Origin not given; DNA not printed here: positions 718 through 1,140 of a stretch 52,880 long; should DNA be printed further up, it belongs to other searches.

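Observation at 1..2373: Peptide-pheromone circuit (Rgg/RRNPP-type) wired to a short-peptide plus radical SAM operon: candidate quorum-sensing-controlled RiPP locus cut by the window edge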

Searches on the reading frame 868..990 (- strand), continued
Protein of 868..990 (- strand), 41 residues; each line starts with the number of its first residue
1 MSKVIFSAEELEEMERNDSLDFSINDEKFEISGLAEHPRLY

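Call 38: find_encoding_contigs(protein=P0127, flank=4000, max_places=1)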
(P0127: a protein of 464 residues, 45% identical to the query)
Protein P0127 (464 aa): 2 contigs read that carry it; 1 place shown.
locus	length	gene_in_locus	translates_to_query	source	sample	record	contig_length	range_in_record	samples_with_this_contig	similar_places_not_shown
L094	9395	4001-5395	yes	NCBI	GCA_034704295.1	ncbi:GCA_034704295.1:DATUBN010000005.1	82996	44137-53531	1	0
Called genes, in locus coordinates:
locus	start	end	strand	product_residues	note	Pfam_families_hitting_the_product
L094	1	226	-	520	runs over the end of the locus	PF00682:HMGL-like, PF22617:HCS_D2, PF08502:LeuA_dimer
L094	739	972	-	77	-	PF04226:Transgly_assoc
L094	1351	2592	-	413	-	PF02073:Peptidase_M29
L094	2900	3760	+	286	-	PF01381:HTH_3 (weak), PF21259:Rgg_C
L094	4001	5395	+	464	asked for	PF04055:Radical_SAM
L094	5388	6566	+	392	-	PF07690:MFS_1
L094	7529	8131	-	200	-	PF00881:Nitroreductase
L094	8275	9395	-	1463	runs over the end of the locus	PF14480:DNA_pol3_a_NI, PF11490:DNA_pol3_a_NII, PF01336:tRNA_anti-codon (weak), PF02811:PHP, PF00929:RNase_T, PF07733:DNA_pol3_alpha, PF17657:DNA_pol3_finger, PF14579:HHH_6 (weak)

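Call 39: find_encoding_contigs(protein=P0016, flank=4000, max_places=1)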
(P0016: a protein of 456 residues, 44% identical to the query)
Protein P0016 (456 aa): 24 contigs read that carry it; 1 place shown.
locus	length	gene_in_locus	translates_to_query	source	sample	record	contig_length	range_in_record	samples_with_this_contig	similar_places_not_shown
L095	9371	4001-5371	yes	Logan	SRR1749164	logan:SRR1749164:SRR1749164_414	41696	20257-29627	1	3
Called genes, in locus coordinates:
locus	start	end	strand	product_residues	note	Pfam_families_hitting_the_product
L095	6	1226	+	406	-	PF07690:MFS_1, PF00083:Sugar_tr (weak), PF03209:PUCC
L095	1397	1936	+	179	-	PF03602:Cons_hypoth95, PF05175:MTS (weak), PF02475:TRM5-TYW2_MTfase (weak), PF13847:Methyltransf_31 (faint)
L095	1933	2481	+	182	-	PF01467:CTP_transf_like, PF08218:Citrate_ly_lig (faint)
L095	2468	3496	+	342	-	PF13180:PDZ_2, PF05362:Lon_C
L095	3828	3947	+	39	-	-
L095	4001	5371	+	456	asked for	PF04055:Radical_SAM, PF13353:Fer4_12 (weak)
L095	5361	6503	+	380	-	PF07690:MFS_1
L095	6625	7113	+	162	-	PF07690:MFS_1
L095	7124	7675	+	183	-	-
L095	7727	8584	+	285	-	PF21259:Rgg_C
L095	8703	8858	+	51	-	-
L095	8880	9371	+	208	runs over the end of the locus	-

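Call 40: find_encoding_contigs(protein=P0130, flank=4000, max_places=1)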
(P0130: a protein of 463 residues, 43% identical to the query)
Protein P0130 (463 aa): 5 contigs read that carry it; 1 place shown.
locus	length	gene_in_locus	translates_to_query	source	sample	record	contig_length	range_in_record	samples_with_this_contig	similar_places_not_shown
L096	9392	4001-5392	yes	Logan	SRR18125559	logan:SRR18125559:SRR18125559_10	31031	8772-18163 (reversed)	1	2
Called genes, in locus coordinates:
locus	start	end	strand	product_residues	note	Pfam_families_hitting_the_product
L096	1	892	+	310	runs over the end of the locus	PF00781:DAGK_cat, PF19279:YegS_C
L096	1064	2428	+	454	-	PF05958:tRNA_U5-meth_tr, PF02475:TRM5-TYW2_MTfase (weak), PF03602:Cons_hypoth95 (weak), PF09445:Methyltransf_15 (weak), PF13649:Methyltransf_25 (weak), PF13847:Methyltransf_31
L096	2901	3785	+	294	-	PF01381:HTH_3, PF12844:HTH_19 (weak), PF21259:Rgg_C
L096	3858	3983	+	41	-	-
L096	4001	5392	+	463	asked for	PF04055:Radical_SAM, PF13353:Fer4_12 (faint)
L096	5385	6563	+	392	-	PF07690:MFS_1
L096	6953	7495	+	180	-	PF11667:DUF3267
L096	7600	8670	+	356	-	PF00817:IMS, PF11798:IMS_HHH (faint), PF21999:IMS_HHH_1 (weak), PF11799:IMS_C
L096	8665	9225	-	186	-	PF01612:DNA_pol_A_exo1 (faint), PF16473:Rv2179c-like, PF00929:RNase_T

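Call 79: search_solved_structures(query=A4, max_evalue=0.001)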
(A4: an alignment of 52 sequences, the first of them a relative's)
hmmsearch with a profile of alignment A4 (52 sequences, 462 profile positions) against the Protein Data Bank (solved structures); distinct sequences matched with E-value up to 0.001: 13.
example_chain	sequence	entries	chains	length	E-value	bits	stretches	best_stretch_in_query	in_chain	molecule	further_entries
5wgg_A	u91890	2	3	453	3.9e-18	68.4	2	87-217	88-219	Radical SAM domain protein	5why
8vpo_A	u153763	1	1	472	1.8e-12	49.7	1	41-198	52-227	Radical SAM core domain-containing protein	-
9gm3_A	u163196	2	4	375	1.8e-11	46.4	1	94-192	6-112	ChlB radical SAM domain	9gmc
2fb2_A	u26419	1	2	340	1.3e-09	40.2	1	98-275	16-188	Molybdenum cofactor biosynthesis protein A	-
1tv7_A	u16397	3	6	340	2.2e-09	39.5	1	98-275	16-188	Molybdenum cofactor biosynthesis protein A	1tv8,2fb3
5vsl_A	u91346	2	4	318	2e-07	33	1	81-263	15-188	Radical S-adenosyl methionine domain-containing protein 2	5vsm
6q2p_A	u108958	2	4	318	2.1e-07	33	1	81-263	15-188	Radical S-adenosyl methionine domain-containing protein 2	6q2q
6efn_A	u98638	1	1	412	9.5e-07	30.8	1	96-288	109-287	Sporulation killing factor maturation protein SkfB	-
8wm2_A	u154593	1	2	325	2e-06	29.7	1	64-199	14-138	Fe-S radical SAM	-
7tol_A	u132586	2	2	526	7.7e-05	24.5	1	92-198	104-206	glycerol dibiphytanyl glycerol tetraether - macrocyclic archaeol synthase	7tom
4k37_A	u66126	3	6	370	0.0001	24.1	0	105-445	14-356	Anaerobic sulfatase-maturating enzyme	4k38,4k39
7n7h_A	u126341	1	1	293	0.00014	23.6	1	102-263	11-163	VIPERIN-LIKE ENZYME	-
4k36_A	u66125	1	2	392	0.00017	23.4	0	105-447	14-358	Anaerobic sulfatase-maturating enzyme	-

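Call 87: predict_structure(alignment_id=A4)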
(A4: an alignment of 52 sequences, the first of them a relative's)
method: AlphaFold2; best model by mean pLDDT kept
length: 469 residues; sequences in the alignment: 52
mean_pLDDT: 92.2   pTM: 0.90
mean pLDDT of the five models: 92.2, 92.2, 91.6, 90.5, 90.4
residues with pLDDT >= 90: 362; 70-90: 94; 50-70: 13; < 50: 0
segments of 3 or more residues with pLDDT < 50: none
pLDDT, mean of each block of 10 residues (from residue 1): 95 93 96 98 97 96 94 82 86 89 95 81 92 98 95 95 97 98 97 96 98 83 72 74 96 97 92 95 97 91 90 97 95 96 95 91 92 94 92 85 86 95 95 95 98 97 77
secondary structure, 60 per line:
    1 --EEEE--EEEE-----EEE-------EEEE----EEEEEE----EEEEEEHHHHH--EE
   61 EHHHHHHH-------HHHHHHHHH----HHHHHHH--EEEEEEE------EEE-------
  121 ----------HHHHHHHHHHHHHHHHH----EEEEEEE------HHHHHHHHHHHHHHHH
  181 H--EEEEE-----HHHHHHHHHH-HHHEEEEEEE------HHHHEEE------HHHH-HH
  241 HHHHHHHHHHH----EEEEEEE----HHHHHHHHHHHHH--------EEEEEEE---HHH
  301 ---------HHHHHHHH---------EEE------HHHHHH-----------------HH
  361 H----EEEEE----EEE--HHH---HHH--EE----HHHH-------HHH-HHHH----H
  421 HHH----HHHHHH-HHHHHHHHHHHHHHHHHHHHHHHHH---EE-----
elements in order: E3-6 E9-12 E18-20 E28-31 E36-41 E46-51 H52-56 E59-61 H62-68 H76-84 H89-95 E98-104 E111-113 H131-147 E152-158 H165-181 E184-188 H194-203 E208-214 H221-224 E225-227 H234-237 H239-251 E256-262 H267-279 E288-294 H310-317 E327-329 H336-341 E366-370 E375-377 H397-400 H412-415 H420-423 H428-433 H435-459

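Call 90: fold_search(model_id=the predicted structure, library=pdb)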
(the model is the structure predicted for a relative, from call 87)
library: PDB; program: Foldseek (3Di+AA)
matches with E <= 10: 1412; with E <= 0.001: 98
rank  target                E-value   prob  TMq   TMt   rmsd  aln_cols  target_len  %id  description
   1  5why_A                1.6e-14  1.00  0.52  0.58   9.6       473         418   18  Structural Insights into Thioether Bond Formation in the Biosynthesis of Sactipeptides (released 2017-07-26)
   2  5wgg_A                2.0e-14  1.00  0.50  0.53  10.1       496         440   18  Structural Insights into Thioether Bond Formation in the Biosynthesis of Sactipeptides (released 2017-07-26)
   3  5why_B                3.2e-14  1.00  0.48  0.53  10.9       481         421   17  Structural Insights into Thioether Bond Formation in the Biosynthesis of Sactipeptides (released 2017-07-26)
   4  4k36_A                3.8e-13  1.00  0.54  0.65   5.8       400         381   19  His6 tagged anSMEcpe with bound AdoMet (released 2013-05-08)
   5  5v1t_A                7.8e-13  1.00  0.52  0.55  14.1       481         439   14  Crystal structure of Streptococcus suis SuiB bound to precursor peptide SuiA (released 2017-08-30)
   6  4k39_A                8.8e-13  1.00  0.52  0.66   5.7       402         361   18  Native anSMEcpe with bound AdoMet and Cp18Cys peptide (released 2013-05-08)
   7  4k36_B                2.0e-12  1.00  0.56  0.70   5.2       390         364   18  His6 tagged anSMEcpe with bound AdoMet (released 2013-05-08)
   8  5v1s_A                2.7e-12  1.00  0.51  0.56  14.1       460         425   14  Crystal structure of Streptococcus suis SuiB bound to S-adenosylmethionine (released 2017-08-30)
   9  4k37_A                3.5e-12  1.00  0.55  0.69   5.4       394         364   19  Native anSMEcpe with bound AdoMet (released 2013-05-08)
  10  4k38_B                4.9e-12  1.00  0.53  0.66   5.6       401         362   18  Native anSMEcpe with bound AdoMet and Kp18Cys peptide (released 2013-05-08)
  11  4k39_B                5.9e-12  1.00  0.53  0.67   5.8       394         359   18  Native anSMEcpe with bound AdoMet and Cp18Cys peptide (released 2013-05-08)
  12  5v1q_A                7.5e-12  1.00  0.50  0.54  14.8       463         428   15  Crystal structure of Streptococcus suis SuiB (released 2017-08-30)
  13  4k37_B                8.4e-12  1.00  0.53  0.65   5.8       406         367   18  Native anSMEcpe with bound AdoMet (released 2013-05-08)
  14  4k38_A                2.6e-11  1.00  0.54  0.66   5.3       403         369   18  Native anSMEcpe with bound AdoMet and Kp18Cys peptide (released 2013-05-08)
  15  8vpo                  4.2e-11  1.00  0.50  0.52   9.3       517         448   20  X-Ray Crystal Structure of TigE from Paramaledivibacter caminithermalis (released 2024-02-07)
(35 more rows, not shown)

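Call 92: find_encoding_contigs(protein=P0008, flank=5000, max_places=2)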
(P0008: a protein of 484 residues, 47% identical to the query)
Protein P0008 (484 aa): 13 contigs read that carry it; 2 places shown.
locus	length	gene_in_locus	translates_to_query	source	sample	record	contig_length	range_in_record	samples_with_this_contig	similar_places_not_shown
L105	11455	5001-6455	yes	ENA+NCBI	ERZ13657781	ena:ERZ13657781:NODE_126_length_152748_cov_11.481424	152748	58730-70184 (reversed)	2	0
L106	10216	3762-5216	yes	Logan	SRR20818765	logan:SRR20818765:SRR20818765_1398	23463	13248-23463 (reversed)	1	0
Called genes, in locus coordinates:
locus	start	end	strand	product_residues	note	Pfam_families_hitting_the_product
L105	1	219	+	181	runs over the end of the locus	PF00213:OSCP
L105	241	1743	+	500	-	PF02874:ATP-synt_ab_N, PF00006:ATP-synt_ab, PF06745:ATPase (weak), PF00306:ATP-synt_ab_C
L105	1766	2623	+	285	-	PF00231:ATP-synt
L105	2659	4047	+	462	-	PF02874:ATP-synt_ab_N, PF00006:ATP-synt_ab, PF22919:ATP-synt_VA_C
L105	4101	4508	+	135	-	PF02823:ATP-synt_DE_N, PF00401:ATP-synt_DE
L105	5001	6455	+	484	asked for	PF04055:Radical_SAM, PF13353:Fer4_12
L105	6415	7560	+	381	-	PF07690:MFS_1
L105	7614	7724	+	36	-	-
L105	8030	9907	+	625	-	PF13560:HTH_31 (faint), PF01381:HTH_3, PF12844:HTH_19 (weak)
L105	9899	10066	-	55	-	-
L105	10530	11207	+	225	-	PF01791:DeoC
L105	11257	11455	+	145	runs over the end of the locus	PF08211:dCMP_cyt_deam_2, PF00383:dCMP_cyt_deam_1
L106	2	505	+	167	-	?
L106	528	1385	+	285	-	PF00231:ATP-synt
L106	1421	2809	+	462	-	PF02874:ATP-synt_ab_N, PF00006:ATP-synt_ab, PF22919:ATP-synt_VA_C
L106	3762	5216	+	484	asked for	PF04055:Radical_SAM, PF13353:Fer4_12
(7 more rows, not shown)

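Call 108: search_dna_similar(query=P0001, collection=plasmids, mode=protein, max_evalue=1e-20, max_rows=15)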
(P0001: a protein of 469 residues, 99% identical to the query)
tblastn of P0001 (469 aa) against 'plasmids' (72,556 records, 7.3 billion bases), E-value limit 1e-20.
No match.
